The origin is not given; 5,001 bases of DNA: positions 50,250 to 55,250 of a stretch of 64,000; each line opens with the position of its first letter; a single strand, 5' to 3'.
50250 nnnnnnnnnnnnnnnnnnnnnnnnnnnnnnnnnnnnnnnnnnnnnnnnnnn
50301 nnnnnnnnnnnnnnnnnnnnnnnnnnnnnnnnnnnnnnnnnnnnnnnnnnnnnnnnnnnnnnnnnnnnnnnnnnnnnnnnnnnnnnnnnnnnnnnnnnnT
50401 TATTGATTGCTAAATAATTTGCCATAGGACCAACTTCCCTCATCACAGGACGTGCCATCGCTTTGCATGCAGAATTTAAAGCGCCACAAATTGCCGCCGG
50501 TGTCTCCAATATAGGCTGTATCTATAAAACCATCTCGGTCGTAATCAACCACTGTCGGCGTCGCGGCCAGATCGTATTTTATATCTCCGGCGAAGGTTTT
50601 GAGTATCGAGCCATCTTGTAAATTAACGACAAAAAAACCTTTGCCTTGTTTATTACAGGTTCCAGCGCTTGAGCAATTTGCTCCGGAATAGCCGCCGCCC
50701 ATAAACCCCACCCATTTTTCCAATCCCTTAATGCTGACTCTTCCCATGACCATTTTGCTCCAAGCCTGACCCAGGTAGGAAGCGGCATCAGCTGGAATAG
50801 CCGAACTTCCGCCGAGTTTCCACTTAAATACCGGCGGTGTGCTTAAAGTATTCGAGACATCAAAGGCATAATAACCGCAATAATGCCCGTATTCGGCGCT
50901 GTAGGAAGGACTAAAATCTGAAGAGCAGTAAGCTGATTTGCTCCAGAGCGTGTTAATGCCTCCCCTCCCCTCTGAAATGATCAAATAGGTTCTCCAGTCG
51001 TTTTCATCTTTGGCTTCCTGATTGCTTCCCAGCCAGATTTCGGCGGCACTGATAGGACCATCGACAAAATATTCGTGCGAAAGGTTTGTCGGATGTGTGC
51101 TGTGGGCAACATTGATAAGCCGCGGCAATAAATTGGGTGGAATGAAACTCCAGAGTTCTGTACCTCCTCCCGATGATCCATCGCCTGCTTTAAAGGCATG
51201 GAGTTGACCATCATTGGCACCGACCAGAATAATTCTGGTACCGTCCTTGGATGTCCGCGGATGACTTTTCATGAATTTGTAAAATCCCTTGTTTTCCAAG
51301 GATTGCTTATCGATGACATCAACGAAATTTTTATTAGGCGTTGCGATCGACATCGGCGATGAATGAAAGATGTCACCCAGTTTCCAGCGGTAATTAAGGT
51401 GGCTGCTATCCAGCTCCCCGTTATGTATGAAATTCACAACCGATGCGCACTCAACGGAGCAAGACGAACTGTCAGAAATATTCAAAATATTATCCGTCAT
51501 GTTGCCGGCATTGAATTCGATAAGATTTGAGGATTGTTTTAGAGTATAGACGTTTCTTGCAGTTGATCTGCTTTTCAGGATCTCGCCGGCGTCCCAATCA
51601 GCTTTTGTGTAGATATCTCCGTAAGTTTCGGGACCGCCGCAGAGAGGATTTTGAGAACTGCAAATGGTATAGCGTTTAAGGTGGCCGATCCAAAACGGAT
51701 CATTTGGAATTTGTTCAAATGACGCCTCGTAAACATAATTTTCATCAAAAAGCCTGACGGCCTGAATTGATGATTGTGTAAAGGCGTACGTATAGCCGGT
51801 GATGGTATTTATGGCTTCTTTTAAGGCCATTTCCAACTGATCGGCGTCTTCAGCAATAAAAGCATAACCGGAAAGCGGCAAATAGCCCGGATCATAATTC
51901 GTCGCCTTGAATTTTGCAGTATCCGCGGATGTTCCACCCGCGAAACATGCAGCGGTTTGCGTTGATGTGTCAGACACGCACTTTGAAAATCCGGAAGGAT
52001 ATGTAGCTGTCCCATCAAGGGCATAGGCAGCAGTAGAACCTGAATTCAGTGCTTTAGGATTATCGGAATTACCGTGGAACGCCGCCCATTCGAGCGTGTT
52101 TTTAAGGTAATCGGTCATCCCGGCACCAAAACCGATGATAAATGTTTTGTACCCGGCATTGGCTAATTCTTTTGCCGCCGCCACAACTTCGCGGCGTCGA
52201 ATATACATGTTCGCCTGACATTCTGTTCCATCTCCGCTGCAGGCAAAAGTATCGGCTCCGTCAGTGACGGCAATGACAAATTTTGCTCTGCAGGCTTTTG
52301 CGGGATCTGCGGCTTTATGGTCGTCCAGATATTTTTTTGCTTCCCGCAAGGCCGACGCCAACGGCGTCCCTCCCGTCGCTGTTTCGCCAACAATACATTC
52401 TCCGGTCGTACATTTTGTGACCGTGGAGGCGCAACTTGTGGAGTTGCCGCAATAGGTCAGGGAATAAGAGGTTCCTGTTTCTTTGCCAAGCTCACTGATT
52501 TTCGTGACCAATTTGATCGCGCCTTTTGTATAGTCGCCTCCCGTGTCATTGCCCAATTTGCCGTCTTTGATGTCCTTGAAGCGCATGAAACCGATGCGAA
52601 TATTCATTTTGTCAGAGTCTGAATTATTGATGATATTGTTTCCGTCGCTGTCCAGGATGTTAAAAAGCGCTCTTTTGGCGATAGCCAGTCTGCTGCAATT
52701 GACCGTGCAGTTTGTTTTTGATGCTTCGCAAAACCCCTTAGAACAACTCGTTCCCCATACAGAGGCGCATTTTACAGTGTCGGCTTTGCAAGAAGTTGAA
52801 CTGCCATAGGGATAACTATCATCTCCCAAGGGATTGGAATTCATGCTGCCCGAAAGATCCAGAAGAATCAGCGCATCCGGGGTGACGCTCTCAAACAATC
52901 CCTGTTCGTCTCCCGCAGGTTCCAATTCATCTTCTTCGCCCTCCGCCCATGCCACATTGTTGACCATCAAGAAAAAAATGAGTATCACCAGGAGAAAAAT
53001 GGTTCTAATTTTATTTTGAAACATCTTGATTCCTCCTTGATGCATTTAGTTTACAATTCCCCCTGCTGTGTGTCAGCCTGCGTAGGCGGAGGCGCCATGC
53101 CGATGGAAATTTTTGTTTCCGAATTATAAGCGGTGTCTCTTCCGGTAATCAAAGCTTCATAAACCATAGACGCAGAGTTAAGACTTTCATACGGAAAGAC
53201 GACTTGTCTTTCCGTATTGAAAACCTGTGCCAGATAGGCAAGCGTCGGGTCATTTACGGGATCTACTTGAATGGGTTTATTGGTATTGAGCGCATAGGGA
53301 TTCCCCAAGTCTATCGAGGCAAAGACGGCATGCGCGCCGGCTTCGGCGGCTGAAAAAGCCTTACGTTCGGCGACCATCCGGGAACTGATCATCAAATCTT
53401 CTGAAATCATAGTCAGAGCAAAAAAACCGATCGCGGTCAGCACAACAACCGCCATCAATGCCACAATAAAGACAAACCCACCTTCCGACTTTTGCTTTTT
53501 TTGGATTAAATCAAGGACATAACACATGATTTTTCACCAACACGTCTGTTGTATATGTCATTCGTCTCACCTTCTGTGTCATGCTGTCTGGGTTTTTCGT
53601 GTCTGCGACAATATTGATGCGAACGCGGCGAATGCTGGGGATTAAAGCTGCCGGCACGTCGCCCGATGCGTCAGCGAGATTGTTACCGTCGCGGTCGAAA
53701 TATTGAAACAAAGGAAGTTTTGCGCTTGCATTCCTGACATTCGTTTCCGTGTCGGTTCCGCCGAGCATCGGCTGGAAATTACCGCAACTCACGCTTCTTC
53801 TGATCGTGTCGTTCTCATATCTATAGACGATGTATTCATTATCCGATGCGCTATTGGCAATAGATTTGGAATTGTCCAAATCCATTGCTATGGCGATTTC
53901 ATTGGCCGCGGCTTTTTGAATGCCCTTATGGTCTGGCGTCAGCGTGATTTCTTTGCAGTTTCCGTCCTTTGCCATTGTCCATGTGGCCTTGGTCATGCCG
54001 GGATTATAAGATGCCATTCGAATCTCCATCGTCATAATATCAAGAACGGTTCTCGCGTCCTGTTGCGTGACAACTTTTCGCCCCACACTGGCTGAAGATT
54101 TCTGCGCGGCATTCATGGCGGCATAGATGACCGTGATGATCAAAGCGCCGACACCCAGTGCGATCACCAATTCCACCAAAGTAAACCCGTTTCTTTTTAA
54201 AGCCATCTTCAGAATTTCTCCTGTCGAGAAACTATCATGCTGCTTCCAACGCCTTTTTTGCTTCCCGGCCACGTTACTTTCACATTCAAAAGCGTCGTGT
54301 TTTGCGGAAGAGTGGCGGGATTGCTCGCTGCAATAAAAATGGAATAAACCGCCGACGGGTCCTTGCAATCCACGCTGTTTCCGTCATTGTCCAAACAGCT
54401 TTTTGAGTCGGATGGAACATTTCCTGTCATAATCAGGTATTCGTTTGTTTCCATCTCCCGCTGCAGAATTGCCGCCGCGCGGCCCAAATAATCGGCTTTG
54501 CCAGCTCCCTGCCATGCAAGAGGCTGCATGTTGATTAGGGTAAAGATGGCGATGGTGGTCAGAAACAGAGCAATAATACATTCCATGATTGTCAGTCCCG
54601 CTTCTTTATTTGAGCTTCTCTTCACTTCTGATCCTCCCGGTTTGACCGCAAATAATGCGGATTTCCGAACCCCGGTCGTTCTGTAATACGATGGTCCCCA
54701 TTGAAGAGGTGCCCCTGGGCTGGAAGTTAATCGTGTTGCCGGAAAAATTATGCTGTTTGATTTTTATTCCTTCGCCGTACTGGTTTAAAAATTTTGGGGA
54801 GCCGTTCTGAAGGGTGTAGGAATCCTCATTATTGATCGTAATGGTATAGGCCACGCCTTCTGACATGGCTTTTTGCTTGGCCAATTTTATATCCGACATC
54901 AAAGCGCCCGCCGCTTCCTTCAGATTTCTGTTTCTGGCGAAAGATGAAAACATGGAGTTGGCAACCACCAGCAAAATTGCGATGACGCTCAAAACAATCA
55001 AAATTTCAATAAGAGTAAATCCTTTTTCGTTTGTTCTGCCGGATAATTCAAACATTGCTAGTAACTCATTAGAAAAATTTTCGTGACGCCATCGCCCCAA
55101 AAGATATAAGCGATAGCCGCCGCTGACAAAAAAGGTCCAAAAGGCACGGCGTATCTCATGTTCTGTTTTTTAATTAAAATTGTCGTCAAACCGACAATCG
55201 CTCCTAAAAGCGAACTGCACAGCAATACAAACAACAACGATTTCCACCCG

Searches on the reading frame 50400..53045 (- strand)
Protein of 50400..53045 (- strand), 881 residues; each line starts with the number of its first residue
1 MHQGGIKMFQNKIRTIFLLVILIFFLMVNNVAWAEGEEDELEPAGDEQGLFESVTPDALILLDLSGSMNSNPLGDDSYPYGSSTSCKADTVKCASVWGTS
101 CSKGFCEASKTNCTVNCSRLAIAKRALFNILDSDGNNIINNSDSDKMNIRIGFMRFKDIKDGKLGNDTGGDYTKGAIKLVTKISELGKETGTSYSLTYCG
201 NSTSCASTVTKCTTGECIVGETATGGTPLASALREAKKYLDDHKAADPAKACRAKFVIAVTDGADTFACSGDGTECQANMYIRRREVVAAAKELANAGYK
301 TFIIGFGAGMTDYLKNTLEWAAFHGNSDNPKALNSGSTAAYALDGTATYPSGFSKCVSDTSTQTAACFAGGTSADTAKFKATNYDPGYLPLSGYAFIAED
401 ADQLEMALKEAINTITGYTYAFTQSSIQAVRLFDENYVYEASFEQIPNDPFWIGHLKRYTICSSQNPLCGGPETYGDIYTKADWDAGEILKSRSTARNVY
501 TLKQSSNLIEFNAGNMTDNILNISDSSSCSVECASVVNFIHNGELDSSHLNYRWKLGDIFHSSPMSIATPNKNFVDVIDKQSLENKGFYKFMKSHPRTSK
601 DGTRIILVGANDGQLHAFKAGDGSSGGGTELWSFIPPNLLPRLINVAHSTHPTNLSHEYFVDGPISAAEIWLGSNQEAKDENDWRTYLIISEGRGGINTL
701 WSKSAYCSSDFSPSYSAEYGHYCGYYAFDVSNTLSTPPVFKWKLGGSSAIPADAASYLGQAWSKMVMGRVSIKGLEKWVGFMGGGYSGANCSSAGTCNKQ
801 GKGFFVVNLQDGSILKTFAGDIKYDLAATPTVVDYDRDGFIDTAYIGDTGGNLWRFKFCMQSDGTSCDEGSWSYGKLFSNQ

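Call 6: search_protein_families(library=pfam, proteins=[window:50400-53045:-], max_evalue=0.01)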
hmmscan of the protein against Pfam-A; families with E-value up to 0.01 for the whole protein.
window:50400-53045:- (881 aa): 2 families
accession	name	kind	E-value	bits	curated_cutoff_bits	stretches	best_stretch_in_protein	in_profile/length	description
PF05567.17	T4P_PilY1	-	4.5e-17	62.5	28.1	2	758-858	184-282/411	PilY1 beta-propeller domain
PF00092.34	VWA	-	0.0095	16.6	23.8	0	222-311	73-144/174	von Willebrand factor type A domain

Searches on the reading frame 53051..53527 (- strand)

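Call 6: search_protein_families(library=pfam, proteins=[window:53051-53527:-], max_evalue=0.01)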
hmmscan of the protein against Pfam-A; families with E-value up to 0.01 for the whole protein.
window:53051-53527:- (158 aa): 1 family
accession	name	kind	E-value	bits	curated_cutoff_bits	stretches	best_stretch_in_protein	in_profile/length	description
PF14341.11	PilX_N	-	0.00013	22.3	25.5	1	17-64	2-49/51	PilX N-terminal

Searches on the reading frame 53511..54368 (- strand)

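Call 6: search_protein_families(library=pfam, proteins=[window:53511-54368:-], max_evalue=0.01)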
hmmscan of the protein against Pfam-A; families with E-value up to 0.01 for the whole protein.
window:53511-54368:- (285 aa): 1 family
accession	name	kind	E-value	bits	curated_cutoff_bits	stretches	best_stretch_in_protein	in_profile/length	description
PF07963.17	N_methyl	-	4.2e-06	26.6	21.2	1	58-82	3-27/27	Prokaryotic N-terminal methylation motif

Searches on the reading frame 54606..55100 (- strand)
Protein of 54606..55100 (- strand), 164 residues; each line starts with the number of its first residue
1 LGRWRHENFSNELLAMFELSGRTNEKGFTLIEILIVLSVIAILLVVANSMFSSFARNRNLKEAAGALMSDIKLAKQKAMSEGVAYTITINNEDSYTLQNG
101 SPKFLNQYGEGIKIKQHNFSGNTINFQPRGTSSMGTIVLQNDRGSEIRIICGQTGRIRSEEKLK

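Call 6: search_protein_families(library=pfam, proteins=[window:54606-55100:-], max_evalue=0.01)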
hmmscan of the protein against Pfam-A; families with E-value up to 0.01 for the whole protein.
window:54606-55100:- (164 aa): 2 families
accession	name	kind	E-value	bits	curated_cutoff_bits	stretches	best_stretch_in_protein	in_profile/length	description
PF07963.17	N_methyl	-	1.2e-08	34.6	21.2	1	23-47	2-26/27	Prokaryotic N-terminal methylation motif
PF12019.13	GspH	-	7.1e-07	30.1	21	1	63-155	1-108/108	Type II transport protein GspH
